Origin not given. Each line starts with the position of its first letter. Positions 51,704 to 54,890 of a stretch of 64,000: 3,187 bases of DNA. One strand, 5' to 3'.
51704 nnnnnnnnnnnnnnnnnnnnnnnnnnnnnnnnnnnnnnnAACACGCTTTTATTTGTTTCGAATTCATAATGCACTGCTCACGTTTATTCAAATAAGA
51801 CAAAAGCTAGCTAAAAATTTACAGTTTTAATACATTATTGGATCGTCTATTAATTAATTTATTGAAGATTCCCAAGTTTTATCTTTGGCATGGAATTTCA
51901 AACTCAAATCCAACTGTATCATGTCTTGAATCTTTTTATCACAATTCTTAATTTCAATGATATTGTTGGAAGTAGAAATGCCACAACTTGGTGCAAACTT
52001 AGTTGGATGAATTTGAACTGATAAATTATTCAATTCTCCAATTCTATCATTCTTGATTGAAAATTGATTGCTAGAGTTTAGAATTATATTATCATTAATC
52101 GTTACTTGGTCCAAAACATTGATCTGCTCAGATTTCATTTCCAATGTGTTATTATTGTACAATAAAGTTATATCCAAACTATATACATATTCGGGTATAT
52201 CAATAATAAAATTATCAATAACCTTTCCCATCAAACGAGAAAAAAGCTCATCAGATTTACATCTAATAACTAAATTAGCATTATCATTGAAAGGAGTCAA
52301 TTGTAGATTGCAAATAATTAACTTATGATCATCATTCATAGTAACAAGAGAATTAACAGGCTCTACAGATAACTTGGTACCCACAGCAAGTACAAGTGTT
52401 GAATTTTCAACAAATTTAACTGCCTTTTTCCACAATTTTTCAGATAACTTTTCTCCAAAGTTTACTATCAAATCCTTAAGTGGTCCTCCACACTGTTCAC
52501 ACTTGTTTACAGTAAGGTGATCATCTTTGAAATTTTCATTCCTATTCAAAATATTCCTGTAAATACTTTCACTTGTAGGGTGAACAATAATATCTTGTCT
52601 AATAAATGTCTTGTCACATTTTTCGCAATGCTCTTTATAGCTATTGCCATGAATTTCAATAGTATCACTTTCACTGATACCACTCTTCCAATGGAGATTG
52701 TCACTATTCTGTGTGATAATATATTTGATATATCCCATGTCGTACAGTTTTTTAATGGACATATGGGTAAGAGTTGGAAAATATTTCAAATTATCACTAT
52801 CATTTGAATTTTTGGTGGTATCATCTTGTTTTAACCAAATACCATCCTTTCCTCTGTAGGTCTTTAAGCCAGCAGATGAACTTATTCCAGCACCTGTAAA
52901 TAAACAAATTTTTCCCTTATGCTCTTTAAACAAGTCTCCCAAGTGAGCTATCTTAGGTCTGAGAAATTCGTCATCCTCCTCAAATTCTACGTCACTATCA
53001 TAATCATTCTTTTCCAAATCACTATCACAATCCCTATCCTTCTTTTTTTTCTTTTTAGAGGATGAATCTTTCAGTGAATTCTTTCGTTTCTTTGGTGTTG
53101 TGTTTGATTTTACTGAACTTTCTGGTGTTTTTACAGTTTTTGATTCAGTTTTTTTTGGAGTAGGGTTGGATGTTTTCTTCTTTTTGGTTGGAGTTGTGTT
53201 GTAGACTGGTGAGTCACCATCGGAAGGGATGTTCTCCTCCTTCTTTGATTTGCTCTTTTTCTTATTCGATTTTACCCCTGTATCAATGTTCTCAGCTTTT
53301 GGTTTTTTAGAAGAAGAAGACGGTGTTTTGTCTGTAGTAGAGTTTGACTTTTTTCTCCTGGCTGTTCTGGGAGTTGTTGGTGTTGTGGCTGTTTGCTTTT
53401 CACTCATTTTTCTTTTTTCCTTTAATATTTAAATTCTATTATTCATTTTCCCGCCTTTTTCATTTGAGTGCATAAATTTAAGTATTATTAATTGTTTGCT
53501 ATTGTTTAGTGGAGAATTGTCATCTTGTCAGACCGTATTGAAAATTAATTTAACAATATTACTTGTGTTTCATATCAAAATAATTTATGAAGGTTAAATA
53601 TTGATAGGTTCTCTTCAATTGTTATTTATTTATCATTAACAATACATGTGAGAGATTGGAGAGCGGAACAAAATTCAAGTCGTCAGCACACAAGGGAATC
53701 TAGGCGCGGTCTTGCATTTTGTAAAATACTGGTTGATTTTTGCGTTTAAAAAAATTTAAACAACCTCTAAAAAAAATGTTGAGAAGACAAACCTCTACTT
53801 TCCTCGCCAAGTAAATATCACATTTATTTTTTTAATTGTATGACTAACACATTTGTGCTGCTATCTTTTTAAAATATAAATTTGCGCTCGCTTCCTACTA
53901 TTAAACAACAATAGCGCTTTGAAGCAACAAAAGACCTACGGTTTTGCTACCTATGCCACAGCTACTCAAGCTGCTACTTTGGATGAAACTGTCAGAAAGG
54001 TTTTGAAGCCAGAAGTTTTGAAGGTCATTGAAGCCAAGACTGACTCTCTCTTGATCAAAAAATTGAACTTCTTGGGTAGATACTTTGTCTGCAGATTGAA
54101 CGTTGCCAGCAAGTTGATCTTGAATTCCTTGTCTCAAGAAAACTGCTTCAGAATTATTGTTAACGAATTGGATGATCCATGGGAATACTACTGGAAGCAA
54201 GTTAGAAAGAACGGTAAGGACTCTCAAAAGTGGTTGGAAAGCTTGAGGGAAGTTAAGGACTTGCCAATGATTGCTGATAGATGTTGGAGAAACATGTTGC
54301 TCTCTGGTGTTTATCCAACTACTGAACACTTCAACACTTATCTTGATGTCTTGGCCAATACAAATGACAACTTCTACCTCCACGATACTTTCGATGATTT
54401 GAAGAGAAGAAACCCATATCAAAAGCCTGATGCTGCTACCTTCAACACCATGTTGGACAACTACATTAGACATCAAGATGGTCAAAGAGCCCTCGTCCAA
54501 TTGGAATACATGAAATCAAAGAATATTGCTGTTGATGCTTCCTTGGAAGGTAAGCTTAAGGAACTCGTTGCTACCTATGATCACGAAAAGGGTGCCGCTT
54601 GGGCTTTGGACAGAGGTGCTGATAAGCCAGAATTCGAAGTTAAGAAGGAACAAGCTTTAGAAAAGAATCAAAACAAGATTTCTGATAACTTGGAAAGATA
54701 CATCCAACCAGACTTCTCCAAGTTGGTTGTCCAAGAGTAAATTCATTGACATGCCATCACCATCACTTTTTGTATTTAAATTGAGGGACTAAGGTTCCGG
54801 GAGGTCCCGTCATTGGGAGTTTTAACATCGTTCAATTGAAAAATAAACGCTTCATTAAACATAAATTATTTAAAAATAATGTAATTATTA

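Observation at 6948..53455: Recurring GC-rich E2F-like motif (C/G)CGCCAA(A/C) 40-95 bp upstream of several genes, including cilium-related ones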

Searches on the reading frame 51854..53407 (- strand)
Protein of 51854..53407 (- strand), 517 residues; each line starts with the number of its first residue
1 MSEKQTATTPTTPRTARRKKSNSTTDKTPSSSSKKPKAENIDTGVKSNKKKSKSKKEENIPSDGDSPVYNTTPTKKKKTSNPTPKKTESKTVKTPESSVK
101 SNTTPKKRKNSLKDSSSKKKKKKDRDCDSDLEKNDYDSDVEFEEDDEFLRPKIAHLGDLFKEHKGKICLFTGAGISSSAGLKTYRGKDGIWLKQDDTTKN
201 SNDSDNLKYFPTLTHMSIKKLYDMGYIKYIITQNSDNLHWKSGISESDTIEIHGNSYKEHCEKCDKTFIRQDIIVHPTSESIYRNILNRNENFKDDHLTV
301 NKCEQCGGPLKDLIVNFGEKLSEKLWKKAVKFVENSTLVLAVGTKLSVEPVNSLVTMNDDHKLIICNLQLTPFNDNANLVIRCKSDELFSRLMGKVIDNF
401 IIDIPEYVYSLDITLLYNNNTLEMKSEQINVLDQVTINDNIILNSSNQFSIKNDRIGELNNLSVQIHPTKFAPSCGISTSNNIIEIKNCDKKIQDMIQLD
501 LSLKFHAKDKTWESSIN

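Call 12: search_protein_families(library=pfam, proteins=[window:51854-53407:-])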
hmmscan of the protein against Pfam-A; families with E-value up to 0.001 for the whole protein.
window:51854-53407:- (517 aa): 1 family
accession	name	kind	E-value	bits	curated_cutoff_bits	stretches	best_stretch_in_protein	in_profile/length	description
PF02146.23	SIR2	-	7e-28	98.2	24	1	208-350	59-180/180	Sir2 family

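Call 55: list_cluster_members(proteins=[window:51854-53407:-, window:31984-33339:-, window:7049-8017:+, window:12322-14679:-, window:36715-37938:-, window:15663-17318:+, window:21323-23080:-, window:45658-46815:-, window:43598-45565:-, window:27514-28695:+])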
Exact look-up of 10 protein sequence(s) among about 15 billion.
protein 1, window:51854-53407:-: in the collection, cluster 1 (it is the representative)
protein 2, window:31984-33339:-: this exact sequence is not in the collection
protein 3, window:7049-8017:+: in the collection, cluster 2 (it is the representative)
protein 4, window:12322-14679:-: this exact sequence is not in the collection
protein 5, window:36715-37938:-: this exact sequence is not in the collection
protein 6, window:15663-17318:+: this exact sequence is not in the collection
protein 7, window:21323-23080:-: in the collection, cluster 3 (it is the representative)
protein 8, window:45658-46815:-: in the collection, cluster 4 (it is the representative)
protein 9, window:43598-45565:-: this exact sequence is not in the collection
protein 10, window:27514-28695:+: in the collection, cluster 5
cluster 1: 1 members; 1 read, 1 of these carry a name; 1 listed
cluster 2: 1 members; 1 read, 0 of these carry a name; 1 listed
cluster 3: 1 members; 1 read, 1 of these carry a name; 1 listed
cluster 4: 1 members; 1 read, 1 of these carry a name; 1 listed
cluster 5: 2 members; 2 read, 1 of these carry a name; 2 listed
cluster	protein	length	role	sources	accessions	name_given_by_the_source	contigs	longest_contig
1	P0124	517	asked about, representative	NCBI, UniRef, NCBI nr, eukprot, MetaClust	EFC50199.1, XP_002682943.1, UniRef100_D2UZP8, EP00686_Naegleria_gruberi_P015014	silent information regulator family protein [Naegleria gruberi] | Silent information regulator family protein n=1 Tax=Naegleria gruberi TaxID=5762 ... | XP_002682943.1 silent information regulator family protein [Naegleria gruberi strain ...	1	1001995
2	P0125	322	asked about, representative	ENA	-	-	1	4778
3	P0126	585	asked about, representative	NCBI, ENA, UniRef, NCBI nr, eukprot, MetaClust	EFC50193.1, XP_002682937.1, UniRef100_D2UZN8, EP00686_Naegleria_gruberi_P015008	predicted protein [Naegleria gruberi] | Predicted protein n=1 Tax=Naegleria gruberi TaxID=5762 RepID=D2UZN8_NAEGR | uncharacterized protein NAEGRDRAFT_62007 [Naegleria gruberi]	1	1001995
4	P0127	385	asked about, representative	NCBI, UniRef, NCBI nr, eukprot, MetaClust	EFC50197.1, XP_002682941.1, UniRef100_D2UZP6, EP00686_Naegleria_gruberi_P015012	pleckstrin-like domain-containing protein [Naegleria gruberi] | Pleckstrin-like domain-containing protein n=1 Tax=Naegleria gruberi TaxID=5762 ... | XP_002682941.1 pleckstrin-like domain-containing protein [Naegleria gruberi strain NEG-M]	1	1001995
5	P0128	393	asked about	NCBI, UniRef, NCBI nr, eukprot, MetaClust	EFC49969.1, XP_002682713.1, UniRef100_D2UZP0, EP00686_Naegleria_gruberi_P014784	predicted protein [Naegleria gruberi] | Predicted protein n=1 Tax=Naegleria gruberi TaxID=5762 RepID=D2UZP0_NAEGR | uncharacterized protein NAEGRDRAFT_45519 [Naegleria gruberi]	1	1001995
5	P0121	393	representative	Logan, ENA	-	-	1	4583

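Call 57: search_solved_structures(query=A1, max_evalue=1, show_alignments=2)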
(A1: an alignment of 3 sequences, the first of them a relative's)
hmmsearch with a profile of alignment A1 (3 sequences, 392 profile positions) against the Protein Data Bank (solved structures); distinct sequences matched with E-value up to 1: 3.
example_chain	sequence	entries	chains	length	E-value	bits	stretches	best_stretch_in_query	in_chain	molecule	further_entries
9e5c_3j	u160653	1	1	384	1.6e-05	27.5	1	1-97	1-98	RSP14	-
7jtk_X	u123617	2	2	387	0.0014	21.1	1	23-90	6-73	Flagellar radial spoke protein 14 | Radial spoke protein 14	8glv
1it2_A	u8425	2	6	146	0.0041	19.6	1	1-87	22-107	hemoglobin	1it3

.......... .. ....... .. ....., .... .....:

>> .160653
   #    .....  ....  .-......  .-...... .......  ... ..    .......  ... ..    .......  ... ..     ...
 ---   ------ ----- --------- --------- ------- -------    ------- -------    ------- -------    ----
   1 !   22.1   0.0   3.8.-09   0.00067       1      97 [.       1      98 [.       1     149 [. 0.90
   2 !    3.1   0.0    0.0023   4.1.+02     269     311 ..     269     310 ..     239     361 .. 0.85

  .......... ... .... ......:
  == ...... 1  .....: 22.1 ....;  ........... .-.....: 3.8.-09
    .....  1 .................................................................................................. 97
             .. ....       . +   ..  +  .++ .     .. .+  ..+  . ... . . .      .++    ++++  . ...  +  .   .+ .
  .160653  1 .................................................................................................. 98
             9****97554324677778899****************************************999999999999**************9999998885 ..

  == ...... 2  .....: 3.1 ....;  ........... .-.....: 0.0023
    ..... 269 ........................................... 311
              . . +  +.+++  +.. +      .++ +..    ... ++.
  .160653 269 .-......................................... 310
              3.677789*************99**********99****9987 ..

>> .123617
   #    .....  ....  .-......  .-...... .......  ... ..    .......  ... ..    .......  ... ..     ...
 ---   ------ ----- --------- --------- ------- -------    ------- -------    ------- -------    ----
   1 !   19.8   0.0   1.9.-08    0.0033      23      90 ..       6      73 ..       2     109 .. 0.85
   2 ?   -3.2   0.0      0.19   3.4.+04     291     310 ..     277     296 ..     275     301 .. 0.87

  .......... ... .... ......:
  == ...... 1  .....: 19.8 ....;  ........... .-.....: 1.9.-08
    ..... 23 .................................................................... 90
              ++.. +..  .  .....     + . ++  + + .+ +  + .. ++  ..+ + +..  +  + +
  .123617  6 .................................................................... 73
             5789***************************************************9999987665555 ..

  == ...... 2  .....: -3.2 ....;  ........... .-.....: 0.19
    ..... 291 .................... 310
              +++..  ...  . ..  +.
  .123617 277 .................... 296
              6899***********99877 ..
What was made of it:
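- RSP14: profile E=1.6e-5 against T. brucei RSP14 and 1.4e-3 against Chlamydomonas RSP14, collinear from residue 1 (call 57).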

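Call 64: search_solved_structures(query=window:51854-53407:-, max_evalue=0.001)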
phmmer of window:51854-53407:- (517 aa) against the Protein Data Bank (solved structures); distinct sequences matched with E-value up to 0.001: 102 (the best 60 are shown).
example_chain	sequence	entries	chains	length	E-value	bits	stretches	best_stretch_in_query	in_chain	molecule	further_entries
9gmk_K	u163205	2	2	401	7e-31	110.8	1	142-396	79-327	NAD-dependent protein deacetylase sirtuin-7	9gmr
8i2b_A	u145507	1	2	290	2.2e-27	99.3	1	147-394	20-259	NAD-dependent protein deacylase sirtuin-6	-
3zg6_A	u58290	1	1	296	2.4e-27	99.2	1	147-394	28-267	NAD-DEPENDENT PROTEIN DEACETYLASE SIRTUIN-6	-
8zvp_A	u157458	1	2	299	2.5e-27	99.1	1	147-394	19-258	NAD-dependent protein deacylase sirtuin-6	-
5mf6_A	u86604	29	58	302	2.5e-27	99.1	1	147-394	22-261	NAD-dependent protein deacetylase sirtuin-6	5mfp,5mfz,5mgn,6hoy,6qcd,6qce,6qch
5x16_A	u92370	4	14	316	3e-27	98.9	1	147-394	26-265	NAD-dependent protein deacetylase sirtuin-6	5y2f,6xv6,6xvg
3k35_A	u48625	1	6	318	3e-27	98.8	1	147-394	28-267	NAD-dependent deacetylase sirtuin-6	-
3pki_A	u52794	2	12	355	3.9e-27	98.5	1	147-394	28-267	NAD-dependent deacetylase sirtuin-6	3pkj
8g57_K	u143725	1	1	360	3.9e-27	98.5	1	147-394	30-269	NAD-dependent protein deacylase sirtuin-6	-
8f86_K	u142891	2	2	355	3.9e-27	98.5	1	147-394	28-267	NAD-dependent protein deacylase sirtuin-6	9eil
7cl0_A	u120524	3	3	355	3.9e-27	98.5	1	147-394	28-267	NAD-dependent protein deacetylase sirtuin-6 | NAD-dependent protein deacylase sirtuin-6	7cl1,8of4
1yc5_A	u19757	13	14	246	5.8e-23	84.7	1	157-392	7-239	NAD-dependent deacetylase | NAD-DEPENDENT PROTEIN DEACETYLASE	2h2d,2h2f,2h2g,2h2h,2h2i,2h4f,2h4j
2h4h_A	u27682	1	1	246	3.9e-22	82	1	157-392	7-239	NAD-dependent deacetylase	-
2h59_A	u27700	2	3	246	1.4e-21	80.2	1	157-392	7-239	NAD-dependent deacetylase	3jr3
1m2g_A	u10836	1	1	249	2.1e-18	69.7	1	301-394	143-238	Silent Information Regulator 2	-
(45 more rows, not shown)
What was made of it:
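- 51854..53407 (-): Class IV (SIRT6/SIRT7-like) sirtuin, XP_002682943.1. Calls 12, 55, 64.
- Tried and rejected: I considered the sirtuin as a SIRT2-type tubulin deacetylase and rejected this: its best matches are SIRT7 and SIRT6 (call 64).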

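Call 109: predict_structure(alignment_id=A1)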
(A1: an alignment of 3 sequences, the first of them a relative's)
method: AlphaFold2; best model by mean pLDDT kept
length: 393 residues; sequences in the alignment: 3
mean_pLDDT: 54.1   pTM: 0.46
mean pLDDT of the five models: 54.1, 47.6, 47.2, 43.2, 35.4
residues with pLDDT >= 90: 0; 70-90: 84; 50-70: 158; < 50: 151
segments of 3 or more residues with pLDDT < 50: 1-114, 171-181, 216-228, 260-263
pLDDT, mean of each block of 10 residues (from residue 1): 29 24 25 30 33 31 30 31 35 32 39 48 52 61 69 65 60 46 58 59 52 46 40 58 56 54 57 72 68 64 70 78 70 60 79 82 79 74 88 74
secondary structure, 60 per line:
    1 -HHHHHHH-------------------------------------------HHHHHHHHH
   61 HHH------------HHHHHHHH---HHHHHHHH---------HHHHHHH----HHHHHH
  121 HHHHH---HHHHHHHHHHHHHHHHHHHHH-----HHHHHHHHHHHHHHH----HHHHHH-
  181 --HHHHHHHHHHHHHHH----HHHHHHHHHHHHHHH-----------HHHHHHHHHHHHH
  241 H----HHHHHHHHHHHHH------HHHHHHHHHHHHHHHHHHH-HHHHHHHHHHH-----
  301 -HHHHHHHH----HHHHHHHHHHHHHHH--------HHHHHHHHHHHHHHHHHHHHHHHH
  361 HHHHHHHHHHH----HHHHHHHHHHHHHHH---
elements in order: H2-8 H52-63 H76-83 H87-94 H104-110 H115-125 H129-149 H155-169 H174-179 H183-197 H202-216 H228-241 H246-258 H265-283 H285-295 H302-309 H314-328 H337-371 H376-390
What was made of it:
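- The structure model is poor (pLDDT 54, call 109).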

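Call 112: fold_search(model_id=the predicted structure, library=pdb)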
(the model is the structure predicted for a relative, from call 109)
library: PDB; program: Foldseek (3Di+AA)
matches with E <= 10: 1002; with E <= 0.001: 0
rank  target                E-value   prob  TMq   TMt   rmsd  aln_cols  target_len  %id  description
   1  9fqr_Fj               3.3e-03  1.00  0.44  0.51   8.3       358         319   18  96-nm repeat of axonemal doublet microtubules from bovine sperm (released 2025-03-26)
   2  9fqr_Ib               3.5e-03  1.00  0.47  0.54   7.7       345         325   17  96-nm repeat of axonemal doublet microtubules from bovine sperm (released 2025-03-26)
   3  3tx7_A                4.7e-03  1.00  0.38  0.32  10.9       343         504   12  Crystal structure of LRH-1/beta-catenin complex (released 2011-12-14)
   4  8d9w_B                5.1e-03  1.00  0.37  0.49   7.9       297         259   12  beta-Arf1 homodimeric interface within AP-1, Arf1, Nef, MHC-I lattice on narrow tubes (released 2023-07-05)
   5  8d9w_E                5.1e-03  1.00  0.37  0.46   9.6       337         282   12  beta-Arf1 homodimeric interface within AP-1, Arf1, Nef, MHC-I lattice on narrow tubes (released 2023-07-05)
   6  3l6x_A                6.8e-03  1.00  0.44  0.41   7.3       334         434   16  Crystal structure of p120 catenin in complex with E-cadherin (released 2010-04-21)
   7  4rv1_B                9.1e-03  1.00  0.37  0.36  10.9       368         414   13  Crystal Structure of Engineered Protein. Northeast Structural Genomics Consortium (NESG) Target OR497. (released 2014-12-10)
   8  5h7c_A                9.1e-03  1.00  0.26  0.25  14.2       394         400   14  Crystal structure of a repeat protein with two Protein A-DHR14 repeat modules (released 2017-06-28)
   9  8eic_A                9.5e-03  1.00  0.36  0.29  11.3       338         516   14  Crystal structure of beta-catenin and the MDM2 p53-binding domain in complex with H330, a Helicon Polypeptide (released 2023-10-25)
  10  1jpp_A                1.0e-02  1.00  0.37  0.31  11.5       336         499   12  The Structure of a beta-Catenin Binding Repeat from Adenomatous Polyposis Coli (APC) in Complex with beta-Catenin (released 2002-01-16)
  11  3knd_A                1.1e-02  1.00  0.40  0.38  11.3       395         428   12  TPX2:importin-alpha complex (released 2010-03-23)
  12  5h7c_C                1.1e-02  0.99  0.26  0.25  16.6       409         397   12  Crystal structure of a repeat protein with two Protein A-DHR14 repeat modules (released 2017-06-28)
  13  8fzk_D                1.2e-02  1.00  0.30  0.29  12.4       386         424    9  Dimeric human importin alpha subunit (released 2023-02-08)
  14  2c1m_A                1.2e-02  1.00  0.28  0.27  12.7       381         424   11  Nup50:importin-alpha complex (released 2005-11-23)
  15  9ijj_AA               1.4e-02  1.00  0.43  0.38   6.5       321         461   12  In situ structure of the central apparatus in mouse sperm axoneme. (released 2025-06-04)
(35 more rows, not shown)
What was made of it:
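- Tried and rejected: The top two are unnamed chains of a bovine sperm axoneme map, which is at most a hint (calls 109, 112).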

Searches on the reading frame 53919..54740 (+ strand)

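Call 32: search_protein_families(library=pfam, proteins=[window:53919-54740:+], max_evalue=0.01)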
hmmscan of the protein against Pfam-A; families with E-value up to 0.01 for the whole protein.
window:53919-54740:+ (273 aa): 1 family
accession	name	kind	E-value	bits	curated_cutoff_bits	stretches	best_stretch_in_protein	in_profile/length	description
PF13041.12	PPR_2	-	5.1e-07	30.2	30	1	170-207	1-38/50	PPR repeat family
